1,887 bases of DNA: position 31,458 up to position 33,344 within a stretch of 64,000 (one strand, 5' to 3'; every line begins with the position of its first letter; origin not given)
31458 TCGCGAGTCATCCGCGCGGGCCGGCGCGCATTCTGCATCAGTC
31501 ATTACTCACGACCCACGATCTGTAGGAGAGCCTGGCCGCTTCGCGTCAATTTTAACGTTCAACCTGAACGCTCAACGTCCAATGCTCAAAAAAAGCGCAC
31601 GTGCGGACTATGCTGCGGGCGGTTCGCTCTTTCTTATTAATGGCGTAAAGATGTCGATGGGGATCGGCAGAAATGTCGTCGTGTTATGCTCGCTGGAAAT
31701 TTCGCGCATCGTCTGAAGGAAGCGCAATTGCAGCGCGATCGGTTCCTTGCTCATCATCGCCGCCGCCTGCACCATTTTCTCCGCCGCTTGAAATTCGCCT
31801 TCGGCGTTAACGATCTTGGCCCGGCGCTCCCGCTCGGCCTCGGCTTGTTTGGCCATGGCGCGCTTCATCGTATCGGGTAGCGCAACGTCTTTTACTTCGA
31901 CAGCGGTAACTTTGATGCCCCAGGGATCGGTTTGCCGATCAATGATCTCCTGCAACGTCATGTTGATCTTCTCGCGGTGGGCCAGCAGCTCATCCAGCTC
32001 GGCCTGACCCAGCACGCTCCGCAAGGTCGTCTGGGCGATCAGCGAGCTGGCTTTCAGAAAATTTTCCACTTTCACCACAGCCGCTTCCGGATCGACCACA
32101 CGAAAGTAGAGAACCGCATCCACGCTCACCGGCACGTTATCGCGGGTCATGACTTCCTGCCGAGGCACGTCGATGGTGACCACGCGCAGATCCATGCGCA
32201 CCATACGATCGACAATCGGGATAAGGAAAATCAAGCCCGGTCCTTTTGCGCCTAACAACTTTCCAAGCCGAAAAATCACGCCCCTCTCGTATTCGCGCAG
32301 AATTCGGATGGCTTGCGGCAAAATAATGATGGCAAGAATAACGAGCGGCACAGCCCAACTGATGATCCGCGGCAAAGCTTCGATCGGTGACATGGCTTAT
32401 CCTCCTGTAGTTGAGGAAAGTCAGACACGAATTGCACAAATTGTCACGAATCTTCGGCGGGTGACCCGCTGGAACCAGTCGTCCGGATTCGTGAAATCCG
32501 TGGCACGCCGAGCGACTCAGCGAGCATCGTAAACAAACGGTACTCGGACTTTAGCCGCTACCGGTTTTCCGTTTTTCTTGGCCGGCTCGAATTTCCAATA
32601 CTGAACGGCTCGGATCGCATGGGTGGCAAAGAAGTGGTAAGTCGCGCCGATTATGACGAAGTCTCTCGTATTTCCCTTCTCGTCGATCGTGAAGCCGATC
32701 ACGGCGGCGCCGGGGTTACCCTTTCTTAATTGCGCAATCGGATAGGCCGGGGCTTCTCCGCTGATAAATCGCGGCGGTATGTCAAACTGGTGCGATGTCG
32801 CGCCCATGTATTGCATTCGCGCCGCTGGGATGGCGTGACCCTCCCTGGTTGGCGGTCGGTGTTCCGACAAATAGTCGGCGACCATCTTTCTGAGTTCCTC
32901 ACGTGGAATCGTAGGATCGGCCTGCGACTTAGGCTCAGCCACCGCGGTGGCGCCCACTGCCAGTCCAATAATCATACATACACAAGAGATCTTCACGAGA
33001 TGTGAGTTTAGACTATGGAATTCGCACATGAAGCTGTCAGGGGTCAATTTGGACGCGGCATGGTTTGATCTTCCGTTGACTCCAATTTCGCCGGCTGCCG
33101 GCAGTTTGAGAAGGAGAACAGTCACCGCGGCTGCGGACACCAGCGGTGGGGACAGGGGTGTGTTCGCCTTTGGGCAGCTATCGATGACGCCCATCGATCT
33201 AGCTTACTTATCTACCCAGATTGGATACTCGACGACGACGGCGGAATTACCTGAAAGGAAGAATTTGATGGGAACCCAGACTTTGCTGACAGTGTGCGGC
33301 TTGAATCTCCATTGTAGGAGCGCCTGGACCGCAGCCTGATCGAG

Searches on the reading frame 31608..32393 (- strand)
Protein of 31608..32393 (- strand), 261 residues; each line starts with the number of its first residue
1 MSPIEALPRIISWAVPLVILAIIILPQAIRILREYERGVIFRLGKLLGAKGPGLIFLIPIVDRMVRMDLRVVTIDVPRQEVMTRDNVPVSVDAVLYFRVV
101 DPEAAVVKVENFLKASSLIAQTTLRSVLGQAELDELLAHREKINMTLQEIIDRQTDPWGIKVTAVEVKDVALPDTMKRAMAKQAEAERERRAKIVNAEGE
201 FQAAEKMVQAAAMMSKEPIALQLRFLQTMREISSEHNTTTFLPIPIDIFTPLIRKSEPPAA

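Call 3: search_protein_families(library=pfam, proteins=[window:31608-32393:-], max_evalue=0.1)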
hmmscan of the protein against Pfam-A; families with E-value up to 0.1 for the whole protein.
window:31608-32393:- (261 aa): 2 families
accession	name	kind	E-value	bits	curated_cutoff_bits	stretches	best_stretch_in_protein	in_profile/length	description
PF01145.31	Band_7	-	2.2e-40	139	23.6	1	31-200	2-175/176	SPFH domain / Band 7 family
PF13421.11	Band_7_1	-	3.3e-06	27.3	24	1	119-185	140-208/211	SPFH domain-Band 7 family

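Call 18: find_encoding_contigs(protein=window:31608-32393:-, flank=4000, max_places=6)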
Protein window:31608-32393:- (261 aa): 3 contigs read that carry it; 3 places shown.
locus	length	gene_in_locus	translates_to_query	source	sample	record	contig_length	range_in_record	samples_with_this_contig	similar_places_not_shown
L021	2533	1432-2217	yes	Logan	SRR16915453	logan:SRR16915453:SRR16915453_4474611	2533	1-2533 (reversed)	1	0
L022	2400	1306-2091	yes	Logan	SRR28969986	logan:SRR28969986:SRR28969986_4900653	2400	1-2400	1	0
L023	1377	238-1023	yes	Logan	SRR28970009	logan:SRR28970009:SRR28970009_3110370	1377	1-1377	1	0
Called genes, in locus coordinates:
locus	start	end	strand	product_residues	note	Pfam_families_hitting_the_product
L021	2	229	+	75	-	?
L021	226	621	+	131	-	PF03544:TonB_C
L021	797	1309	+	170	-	PF03544:TonB_C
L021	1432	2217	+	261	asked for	PF01145:Band_7, PF13421:Band_7_1 (weak)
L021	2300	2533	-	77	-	?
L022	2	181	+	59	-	?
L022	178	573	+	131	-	PF03544:TonB_C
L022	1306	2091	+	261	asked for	PF01145:Band_7, PF13421:Band_7_1 (weak)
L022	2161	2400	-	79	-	?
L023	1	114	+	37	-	?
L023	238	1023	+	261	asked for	PF01145:Band_7, PF13421:Band_7_1 (weak)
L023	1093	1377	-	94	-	?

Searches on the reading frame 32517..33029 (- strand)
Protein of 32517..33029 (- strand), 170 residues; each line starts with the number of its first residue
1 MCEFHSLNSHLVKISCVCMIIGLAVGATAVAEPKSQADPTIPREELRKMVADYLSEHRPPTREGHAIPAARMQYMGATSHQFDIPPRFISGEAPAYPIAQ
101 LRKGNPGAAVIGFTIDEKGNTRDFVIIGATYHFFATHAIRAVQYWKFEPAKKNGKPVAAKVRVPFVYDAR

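Call 58: list_cluster_members(proteins=[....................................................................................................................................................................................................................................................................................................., window:33207-33599:-, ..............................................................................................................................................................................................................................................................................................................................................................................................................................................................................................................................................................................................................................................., window:35723-37468:-, window:32517-33029:-, window:31608-32393:-, window:34475-35629:-])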
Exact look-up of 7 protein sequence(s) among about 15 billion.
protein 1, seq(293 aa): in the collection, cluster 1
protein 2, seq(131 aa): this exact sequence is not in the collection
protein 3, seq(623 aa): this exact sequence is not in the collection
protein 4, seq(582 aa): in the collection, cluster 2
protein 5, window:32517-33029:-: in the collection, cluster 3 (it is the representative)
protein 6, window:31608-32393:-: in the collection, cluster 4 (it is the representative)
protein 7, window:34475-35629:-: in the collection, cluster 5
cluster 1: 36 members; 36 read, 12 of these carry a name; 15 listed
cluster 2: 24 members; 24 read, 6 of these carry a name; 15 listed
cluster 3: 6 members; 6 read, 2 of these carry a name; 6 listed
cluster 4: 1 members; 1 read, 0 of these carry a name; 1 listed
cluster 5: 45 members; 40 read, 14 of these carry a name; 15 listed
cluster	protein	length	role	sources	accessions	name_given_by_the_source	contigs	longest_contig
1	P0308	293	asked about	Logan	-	-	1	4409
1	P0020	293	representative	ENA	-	-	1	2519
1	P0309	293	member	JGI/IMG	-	glucose-1-phosphate thymidylyltransferase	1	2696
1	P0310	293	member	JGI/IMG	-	glucose-1-phosphate thymidylyltransferase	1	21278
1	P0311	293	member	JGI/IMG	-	glucose-1-phosphate thymidylyltransferase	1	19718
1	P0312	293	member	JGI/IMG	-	glucose-1-phosphate thymidylyltransferase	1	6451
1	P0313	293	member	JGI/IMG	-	glucose-1-phosphate thymidylyltransferase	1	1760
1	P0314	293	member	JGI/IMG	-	glucose-1-phosphate thymidylyltransferase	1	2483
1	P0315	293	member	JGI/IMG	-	glucose-1-phosphate thymidylyltransferase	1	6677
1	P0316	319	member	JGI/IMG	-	glucose-1-phosphate thymidylyltransferase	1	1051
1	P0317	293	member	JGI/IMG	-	glucose-1-phosphate thymidylyltransferase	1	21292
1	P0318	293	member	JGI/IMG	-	glucose-1-phosphate thymidylyltransferase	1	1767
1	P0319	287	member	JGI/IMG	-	glucose-1-phosphate thymidylyltransferase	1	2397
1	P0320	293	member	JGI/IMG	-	glucose-1-phosphate thymidylyltransferase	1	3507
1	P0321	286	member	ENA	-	-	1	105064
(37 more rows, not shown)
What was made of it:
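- The RmlA with the extra C removed occurs exactly in a short-read assembly (call 58).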

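Call 62: find_encoding_contigs(protein=window:32517-33029:-, flank=10000, max_places=6)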
Protein window:32517-33029:- (170 aa): 1 contig read that carries it; 1 place shown.
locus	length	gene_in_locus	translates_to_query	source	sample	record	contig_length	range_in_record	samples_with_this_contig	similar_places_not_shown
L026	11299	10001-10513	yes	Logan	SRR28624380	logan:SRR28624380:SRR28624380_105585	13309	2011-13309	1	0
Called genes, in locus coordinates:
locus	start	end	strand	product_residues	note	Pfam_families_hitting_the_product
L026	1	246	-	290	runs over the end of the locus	-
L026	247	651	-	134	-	PF02472:ExbD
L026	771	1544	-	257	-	PF01618:MotA_ExbB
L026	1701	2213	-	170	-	PF05593:RHS_repeat (faint)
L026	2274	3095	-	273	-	PF00685:Sulfotransfer_1, PF13469:Sulfotransfer_3 (weak)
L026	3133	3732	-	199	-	PF01966:HD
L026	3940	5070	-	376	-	PF04188:Mannosyl_trans2, PF26314:MptA_B_family (weak)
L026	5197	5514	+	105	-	PF07876:Dabb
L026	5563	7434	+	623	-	PF13439:Glyco_transf_4, PF00534:Glycos_transf_1, PF13692:Glyco_trans_1_4, PF13524:Glyco_trans_1_2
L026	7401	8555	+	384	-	PF13641:Glyco_tranf_2_3, PF00535:Glycos_transf_2, PF10111:Glyco_tranf_2_2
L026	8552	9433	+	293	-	PF00483:NTP_transferase, PF12804:NTP_transf_3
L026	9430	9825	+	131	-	PF03544:TonB_C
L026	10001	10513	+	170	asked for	PF03544:TonB_C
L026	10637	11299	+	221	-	?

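Call 74: list_cluster_members(proteins=[window:33207-34478:-, window:33207-34478:-, window:32517-32975:-, window:37517-37834:-, window:30782-31525:+])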
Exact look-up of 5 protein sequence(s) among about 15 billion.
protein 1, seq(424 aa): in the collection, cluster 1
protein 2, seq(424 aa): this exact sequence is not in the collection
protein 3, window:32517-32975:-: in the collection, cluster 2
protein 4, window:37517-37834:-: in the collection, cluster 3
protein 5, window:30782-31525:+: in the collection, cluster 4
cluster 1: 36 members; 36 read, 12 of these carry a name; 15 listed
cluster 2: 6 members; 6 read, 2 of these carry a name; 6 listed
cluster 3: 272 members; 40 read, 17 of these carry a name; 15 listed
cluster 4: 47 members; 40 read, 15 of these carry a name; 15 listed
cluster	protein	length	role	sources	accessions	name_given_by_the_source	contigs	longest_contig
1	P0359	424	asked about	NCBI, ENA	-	-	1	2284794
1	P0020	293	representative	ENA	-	-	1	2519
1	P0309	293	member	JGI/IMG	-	glucose-1-phosphate thymidylyltransferase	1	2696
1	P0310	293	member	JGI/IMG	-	glucose-1-phosphate thymidylyltransferase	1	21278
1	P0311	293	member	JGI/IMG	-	glucose-1-phosphate thymidylyltransferase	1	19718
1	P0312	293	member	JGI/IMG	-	glucose-1-phosphate thymidylyltransferase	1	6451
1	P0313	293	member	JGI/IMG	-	glucose-1-phosphate thymidylyltransferase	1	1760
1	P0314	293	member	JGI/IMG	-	glucose-1-phosphate thymidylyltransferase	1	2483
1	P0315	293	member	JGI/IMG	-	glucose-1-phosphate thymidylyltransferase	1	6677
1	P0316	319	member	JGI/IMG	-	glucose-1-phosphate thymidylyltransferase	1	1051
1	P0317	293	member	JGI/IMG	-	glucose-1-phosphate thymidylyltransferase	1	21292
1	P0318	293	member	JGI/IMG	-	glucose-1-phosphate thymidylyltransferase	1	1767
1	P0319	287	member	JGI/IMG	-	glucose-1-phosphate thymidylyltransferase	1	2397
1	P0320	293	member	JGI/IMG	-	glucose-1-phosphate thymidylyltransferase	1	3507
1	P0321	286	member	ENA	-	-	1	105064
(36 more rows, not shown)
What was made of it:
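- On Natural multidomain fusion protein (RmlA + TonB_C architecture): The 424-aa form comes from one contig (call 74).
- The sequence as deposited reads this way, and the source annotation called the 424-aa product (call 74).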

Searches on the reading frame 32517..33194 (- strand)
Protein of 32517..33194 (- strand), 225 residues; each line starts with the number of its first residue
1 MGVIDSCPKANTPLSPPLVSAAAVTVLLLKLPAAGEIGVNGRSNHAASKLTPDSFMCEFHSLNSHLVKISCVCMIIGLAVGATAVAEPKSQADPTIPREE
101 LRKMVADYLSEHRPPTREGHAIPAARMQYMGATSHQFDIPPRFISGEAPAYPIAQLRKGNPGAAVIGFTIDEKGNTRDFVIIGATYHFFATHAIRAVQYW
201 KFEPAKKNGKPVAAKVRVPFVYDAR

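Call 3: search_protein_families(library=pfam, proteins=[window:32517-33194:-], max_evalue=0.1)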
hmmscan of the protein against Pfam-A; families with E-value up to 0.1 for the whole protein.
window:32517-33194:- (225 aa): 1 family
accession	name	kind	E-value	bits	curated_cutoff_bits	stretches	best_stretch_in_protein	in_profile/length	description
PF03544.19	TonB_C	-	2e-14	54.2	24.6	1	148-223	2-78/79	Gram-negative bacterial TonB protein C-terminal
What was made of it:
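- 32517..33029 (-): Second leader plus TonB_C gene (170 aa from ATG 33029; alternative starts at 32996 and 32975). It is a distant paralogue of the first and is variably present among relatives. PF03544 at 54 bits (call 3).
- Checked: The downstream ORF ending at 32517 carries TonB_C at 54 bits (call 3).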

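Call 4: search_protein_families(library=ncbifam, proteins=[window:32517-33194:-], max_evalue=0.1)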
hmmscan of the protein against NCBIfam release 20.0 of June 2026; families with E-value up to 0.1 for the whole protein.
window:32517-33194:- (225 aa): 6 families
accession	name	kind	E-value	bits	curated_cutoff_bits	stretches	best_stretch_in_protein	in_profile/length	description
TIGR01352.1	tonB_Cterm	subfamily_domain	3.1e-10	40.2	27.1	1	149-223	1-74/76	TonB family protein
NF038079.1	TonB_sider_MxcH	equivalog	2e-07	29.5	925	1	140-221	1-82/792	TonB-dependent siderophore myxochelin receptor MxcH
NF008082.0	PRK10819.1-3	equivalog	0.0012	18.7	265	1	115-213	133-231/242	TonB system transport protein TonB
NF033768.1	myxo_SS_tail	domain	0.0052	16.9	40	1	161-221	32-90/92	AgmX/PglI C-terminal domain-containing protein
NF008080.0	PRK10819.1-1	equivalog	0.025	14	418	1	140-204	166-231/252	TonB system transport protein TonB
NF047760.1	LIC10042_TonB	equivalog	0.033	14.3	100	1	151-206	87-143/156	LIC_10042 family TonB-like protein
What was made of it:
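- The whole RmlA profile is untouched (call 4), so the change could be tolerated.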
